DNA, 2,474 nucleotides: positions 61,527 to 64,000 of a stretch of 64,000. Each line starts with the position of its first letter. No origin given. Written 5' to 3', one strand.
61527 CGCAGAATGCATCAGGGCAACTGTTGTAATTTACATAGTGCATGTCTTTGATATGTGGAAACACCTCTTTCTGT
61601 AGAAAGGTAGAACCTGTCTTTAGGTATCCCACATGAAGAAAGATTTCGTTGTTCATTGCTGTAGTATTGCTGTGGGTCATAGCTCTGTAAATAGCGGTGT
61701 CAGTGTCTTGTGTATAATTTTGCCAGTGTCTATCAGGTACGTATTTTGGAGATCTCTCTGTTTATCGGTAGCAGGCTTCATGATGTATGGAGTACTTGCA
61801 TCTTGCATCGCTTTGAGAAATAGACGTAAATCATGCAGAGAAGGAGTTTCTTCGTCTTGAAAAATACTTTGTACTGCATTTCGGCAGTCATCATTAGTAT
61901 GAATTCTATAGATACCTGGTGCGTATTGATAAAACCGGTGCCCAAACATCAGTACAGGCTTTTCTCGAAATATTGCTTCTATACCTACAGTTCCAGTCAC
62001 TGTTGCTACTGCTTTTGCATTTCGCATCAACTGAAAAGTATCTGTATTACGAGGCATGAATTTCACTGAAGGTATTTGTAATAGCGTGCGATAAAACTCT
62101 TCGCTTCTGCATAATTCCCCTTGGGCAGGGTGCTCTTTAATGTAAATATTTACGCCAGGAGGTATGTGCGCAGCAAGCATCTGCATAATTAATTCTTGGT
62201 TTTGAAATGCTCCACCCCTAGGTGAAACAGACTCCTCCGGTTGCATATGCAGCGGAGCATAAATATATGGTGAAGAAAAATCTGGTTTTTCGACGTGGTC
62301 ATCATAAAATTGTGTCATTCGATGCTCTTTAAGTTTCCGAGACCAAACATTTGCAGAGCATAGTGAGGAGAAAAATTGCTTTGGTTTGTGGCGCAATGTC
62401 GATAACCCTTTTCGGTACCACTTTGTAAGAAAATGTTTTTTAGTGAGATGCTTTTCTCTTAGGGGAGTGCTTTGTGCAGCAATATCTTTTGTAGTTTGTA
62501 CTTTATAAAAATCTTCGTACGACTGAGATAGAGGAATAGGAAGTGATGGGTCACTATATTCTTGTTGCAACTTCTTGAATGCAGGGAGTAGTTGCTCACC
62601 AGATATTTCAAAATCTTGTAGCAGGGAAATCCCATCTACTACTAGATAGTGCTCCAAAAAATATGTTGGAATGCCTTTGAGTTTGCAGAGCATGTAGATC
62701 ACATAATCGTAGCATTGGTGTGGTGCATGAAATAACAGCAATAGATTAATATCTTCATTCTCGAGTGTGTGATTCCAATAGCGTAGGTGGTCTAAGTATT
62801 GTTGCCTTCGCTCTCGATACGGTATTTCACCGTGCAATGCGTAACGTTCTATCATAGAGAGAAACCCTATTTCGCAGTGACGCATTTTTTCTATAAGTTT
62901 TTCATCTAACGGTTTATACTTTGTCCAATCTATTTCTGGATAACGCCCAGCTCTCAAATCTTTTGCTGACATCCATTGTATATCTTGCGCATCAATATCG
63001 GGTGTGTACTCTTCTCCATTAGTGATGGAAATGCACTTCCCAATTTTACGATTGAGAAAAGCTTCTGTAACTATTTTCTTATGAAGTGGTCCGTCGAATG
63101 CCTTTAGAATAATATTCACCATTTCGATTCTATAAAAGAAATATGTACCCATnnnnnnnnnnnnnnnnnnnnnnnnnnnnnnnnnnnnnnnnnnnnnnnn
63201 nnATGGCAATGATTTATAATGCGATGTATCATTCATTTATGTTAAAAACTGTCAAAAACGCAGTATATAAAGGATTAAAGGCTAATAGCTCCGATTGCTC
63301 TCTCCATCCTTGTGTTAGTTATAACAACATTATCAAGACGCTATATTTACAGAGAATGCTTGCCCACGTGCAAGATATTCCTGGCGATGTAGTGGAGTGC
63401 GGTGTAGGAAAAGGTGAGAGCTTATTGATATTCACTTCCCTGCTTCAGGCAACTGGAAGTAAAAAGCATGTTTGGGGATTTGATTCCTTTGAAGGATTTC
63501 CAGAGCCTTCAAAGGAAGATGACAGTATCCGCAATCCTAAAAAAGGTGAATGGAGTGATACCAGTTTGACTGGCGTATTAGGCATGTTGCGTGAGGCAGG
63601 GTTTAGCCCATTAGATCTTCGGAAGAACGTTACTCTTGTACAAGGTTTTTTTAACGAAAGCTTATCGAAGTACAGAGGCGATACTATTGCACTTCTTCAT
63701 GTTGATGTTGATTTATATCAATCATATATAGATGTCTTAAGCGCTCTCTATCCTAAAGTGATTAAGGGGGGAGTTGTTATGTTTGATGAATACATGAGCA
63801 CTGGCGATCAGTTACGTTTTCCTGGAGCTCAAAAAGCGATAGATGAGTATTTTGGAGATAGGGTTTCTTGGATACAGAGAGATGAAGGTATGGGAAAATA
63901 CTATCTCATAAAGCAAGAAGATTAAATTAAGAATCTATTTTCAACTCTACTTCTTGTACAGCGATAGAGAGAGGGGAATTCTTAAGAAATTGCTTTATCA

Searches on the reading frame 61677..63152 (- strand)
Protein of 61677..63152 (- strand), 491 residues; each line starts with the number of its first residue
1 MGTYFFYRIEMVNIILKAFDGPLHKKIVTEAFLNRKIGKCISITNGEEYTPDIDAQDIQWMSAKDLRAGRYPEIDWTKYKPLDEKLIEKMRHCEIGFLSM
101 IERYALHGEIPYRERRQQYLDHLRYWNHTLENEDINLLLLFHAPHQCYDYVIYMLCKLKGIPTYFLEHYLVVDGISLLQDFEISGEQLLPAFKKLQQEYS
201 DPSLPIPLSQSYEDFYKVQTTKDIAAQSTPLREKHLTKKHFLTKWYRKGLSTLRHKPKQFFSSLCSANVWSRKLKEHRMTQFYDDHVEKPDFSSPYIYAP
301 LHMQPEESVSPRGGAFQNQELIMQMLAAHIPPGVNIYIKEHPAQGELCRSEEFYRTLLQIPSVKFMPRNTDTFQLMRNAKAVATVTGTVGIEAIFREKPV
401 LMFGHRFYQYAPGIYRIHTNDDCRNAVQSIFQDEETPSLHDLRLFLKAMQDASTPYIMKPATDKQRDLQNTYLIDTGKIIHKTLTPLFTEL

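Call 38: search_protein_families(library=pfam, proteins=[window:61677-63152:-], max_evalue=0.001)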
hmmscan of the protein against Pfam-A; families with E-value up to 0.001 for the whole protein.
window:61677-63152:- (491 aa): 1 family
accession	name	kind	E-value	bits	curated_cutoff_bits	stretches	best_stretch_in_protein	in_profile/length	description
PF05159.20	Capsule_synth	-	3.8e-13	50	20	1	250-414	101-271/310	Capsule polysaccharide biosynthesis protein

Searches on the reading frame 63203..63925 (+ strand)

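Call 38: search_protein_families(library=pfam, proteins=[window:63203-63925:+], max_evalue=0.001)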
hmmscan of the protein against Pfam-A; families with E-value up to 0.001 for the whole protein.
window:63203-63925:+ (240 aa): 2 families
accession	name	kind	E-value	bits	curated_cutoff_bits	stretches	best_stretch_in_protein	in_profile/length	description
PF05711.17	TylF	-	1.7e-30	106.6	23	1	55-200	87-232/264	Macrocin-O-methyltransferase (TylF)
PF13578.12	Methyltransf_24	-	1.9e-12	48.4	26.3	1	64-197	1-105/105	Methyltransferase domain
